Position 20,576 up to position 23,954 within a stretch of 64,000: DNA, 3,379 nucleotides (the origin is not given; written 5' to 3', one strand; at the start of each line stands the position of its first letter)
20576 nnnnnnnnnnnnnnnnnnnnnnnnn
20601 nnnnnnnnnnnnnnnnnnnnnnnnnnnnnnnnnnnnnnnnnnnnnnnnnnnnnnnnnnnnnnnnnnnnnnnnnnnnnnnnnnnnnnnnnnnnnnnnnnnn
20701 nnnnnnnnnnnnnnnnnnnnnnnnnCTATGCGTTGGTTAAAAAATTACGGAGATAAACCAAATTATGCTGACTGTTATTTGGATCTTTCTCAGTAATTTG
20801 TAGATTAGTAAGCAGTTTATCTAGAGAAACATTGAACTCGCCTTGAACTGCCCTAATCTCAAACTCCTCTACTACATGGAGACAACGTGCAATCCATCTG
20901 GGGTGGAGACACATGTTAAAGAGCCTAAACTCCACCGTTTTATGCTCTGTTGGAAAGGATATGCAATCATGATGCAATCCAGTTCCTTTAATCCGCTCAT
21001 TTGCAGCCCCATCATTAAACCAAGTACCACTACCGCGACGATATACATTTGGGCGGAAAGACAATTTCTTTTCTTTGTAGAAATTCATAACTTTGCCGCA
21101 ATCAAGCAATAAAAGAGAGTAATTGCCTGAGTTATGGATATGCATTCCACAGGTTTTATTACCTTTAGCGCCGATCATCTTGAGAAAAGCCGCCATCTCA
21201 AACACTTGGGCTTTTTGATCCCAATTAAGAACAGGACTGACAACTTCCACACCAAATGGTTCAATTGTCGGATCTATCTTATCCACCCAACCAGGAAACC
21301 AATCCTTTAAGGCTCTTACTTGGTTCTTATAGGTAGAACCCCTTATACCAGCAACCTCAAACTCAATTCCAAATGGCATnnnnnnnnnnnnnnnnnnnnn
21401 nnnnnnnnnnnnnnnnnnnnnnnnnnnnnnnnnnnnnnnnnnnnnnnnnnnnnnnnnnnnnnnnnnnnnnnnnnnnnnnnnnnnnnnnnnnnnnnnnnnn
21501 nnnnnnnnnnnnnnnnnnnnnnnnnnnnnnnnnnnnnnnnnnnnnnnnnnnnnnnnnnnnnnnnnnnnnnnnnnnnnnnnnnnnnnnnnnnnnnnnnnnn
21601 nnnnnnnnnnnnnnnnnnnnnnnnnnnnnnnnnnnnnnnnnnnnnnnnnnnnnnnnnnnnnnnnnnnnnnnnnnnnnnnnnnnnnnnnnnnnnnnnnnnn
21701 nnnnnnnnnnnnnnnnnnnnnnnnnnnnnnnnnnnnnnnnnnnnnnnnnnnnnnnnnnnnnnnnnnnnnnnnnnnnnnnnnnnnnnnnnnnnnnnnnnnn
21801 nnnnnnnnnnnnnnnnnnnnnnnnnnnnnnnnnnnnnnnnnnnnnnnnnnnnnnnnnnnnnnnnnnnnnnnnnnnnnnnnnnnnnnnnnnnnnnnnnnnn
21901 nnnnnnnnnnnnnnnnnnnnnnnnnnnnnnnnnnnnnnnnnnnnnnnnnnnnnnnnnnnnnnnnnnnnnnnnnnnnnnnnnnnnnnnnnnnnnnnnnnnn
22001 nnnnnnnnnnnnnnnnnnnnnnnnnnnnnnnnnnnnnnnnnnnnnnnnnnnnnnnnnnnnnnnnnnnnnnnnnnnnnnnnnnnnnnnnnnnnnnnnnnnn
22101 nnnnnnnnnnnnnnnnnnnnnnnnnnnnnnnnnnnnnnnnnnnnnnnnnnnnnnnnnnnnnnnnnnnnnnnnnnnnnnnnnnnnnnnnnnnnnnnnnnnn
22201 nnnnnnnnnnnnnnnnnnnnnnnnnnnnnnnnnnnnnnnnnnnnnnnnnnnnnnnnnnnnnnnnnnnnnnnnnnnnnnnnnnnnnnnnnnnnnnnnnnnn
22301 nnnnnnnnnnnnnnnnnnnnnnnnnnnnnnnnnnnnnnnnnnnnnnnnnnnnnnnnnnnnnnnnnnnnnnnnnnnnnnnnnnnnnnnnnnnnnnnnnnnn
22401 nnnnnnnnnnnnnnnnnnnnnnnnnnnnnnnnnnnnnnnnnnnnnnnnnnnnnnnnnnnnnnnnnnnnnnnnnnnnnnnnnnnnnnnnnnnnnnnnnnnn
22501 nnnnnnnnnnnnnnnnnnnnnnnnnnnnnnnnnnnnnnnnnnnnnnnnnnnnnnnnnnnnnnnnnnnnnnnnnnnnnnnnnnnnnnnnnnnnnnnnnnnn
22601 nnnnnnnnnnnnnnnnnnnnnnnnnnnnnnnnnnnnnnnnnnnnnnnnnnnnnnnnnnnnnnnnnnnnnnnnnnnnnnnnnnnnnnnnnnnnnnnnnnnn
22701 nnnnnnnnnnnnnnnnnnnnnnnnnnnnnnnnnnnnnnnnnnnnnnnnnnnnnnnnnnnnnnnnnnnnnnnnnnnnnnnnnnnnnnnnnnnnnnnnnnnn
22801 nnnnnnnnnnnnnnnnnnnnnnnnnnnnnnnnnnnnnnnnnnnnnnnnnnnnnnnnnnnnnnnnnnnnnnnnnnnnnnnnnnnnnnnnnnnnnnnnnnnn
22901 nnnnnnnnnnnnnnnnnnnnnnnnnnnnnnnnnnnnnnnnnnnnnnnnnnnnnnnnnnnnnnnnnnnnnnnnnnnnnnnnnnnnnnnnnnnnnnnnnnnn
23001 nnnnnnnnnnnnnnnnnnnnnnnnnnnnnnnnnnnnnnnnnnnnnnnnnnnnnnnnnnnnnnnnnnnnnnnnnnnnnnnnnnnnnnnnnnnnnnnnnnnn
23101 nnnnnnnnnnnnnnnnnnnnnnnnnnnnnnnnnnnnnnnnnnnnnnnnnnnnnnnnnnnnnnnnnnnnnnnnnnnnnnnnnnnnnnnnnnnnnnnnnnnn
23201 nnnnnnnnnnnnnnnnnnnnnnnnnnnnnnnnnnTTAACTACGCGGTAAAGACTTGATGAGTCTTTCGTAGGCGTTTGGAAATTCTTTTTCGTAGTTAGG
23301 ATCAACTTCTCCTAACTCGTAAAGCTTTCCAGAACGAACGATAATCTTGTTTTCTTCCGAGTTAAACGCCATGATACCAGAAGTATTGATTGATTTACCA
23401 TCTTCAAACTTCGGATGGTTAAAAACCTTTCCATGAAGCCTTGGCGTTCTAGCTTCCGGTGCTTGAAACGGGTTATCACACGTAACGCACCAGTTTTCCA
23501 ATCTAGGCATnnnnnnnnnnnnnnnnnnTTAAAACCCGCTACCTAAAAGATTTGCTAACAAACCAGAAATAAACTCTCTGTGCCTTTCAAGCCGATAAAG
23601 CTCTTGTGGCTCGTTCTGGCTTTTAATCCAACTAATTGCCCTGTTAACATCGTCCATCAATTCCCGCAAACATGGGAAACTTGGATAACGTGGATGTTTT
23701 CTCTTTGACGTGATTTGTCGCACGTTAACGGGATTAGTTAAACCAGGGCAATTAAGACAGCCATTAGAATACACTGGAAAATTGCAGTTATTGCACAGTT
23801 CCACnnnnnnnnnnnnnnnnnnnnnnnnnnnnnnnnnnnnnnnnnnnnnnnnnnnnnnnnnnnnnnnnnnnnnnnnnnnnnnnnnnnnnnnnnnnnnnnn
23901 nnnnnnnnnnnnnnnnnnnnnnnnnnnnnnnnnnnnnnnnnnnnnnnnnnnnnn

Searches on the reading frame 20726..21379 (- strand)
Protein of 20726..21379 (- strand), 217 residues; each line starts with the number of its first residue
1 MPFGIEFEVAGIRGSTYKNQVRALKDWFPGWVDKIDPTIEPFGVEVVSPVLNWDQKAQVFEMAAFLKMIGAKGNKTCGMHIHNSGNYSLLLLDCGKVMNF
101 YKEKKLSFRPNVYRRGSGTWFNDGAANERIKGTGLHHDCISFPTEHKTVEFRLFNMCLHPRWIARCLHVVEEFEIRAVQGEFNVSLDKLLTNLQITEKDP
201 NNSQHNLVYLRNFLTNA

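Call 12: search_protein_families(library=pfam, proteins=[window:20726-21379:-], max_evalue=0.01)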
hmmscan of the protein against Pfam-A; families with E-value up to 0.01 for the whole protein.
window:20726-21379:- (217 aa): 1 family
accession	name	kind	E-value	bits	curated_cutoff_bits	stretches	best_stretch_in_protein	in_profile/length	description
PF12224.13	Amidoligase_2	-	1.9e-10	41.5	22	1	43-83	75-117/245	Putative amidoligase enzyme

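Call 29: search_protein_families(library=phrogs, proteins=[window:20726-21379:-], max_evalue=0.001)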
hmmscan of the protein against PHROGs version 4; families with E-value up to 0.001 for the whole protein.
window:20726-21379:- (217 aa): 1 family
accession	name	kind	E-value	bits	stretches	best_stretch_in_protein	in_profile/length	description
phrog_2443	-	other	2.9e-05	23.9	0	43-86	215-259/801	amidoligase enzyme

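Call 57: find_homologous_proteins(query=window:20726-21379:-, max_evalue=0.00001)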
Query window:20726-21379:- (217 aa): 1 proteins with E <= 0.00001 among 53 candidates.
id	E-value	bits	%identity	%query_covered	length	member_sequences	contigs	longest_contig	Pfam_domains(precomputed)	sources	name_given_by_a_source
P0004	4.5e-149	512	100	100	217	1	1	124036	PF12224.14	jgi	-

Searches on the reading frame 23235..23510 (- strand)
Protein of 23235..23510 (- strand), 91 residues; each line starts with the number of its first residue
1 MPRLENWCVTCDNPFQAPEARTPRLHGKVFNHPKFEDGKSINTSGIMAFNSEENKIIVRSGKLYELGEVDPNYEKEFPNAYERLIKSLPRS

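Call 11: search_protein_families(library=phrogs, proteins=[window:23235-23510:-], max_evalue=0.01)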
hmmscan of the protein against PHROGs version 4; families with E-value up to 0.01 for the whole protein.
window:23235-23510:- (91 aa): 1 family
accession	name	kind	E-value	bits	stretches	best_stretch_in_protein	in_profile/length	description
phrog_11960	-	unknown function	4e-05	24.5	1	18-68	12-69/76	-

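Call 94: search_protein_families(library=pfam, proteins=[window:23235-23510:-], max_evalue=0.05)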
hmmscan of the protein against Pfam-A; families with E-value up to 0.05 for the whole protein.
window:23235-23510:- (91 aa): 0 families

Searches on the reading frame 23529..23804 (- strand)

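Call 11: search_protein_families(library=phrogs, proteins=[window:23529-23804:-], max_evalue=0.01)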
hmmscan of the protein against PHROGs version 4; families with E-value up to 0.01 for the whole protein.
window:23529-23804:- (91 aa): 0 families

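Call 94: search_protein_families(library=pfam, proteins=[window:23529-23804:-], max_evalue=0.05)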
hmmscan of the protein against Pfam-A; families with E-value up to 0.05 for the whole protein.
window:23529-23804:- (91 aa): 1 family
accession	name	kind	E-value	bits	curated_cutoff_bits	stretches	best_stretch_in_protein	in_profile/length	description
PF16705.11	NUDIX_5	-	0.033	14.4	27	1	24-55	92-123/177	NUDIX, or N-terminal NPxY motif-rich, region of KRIT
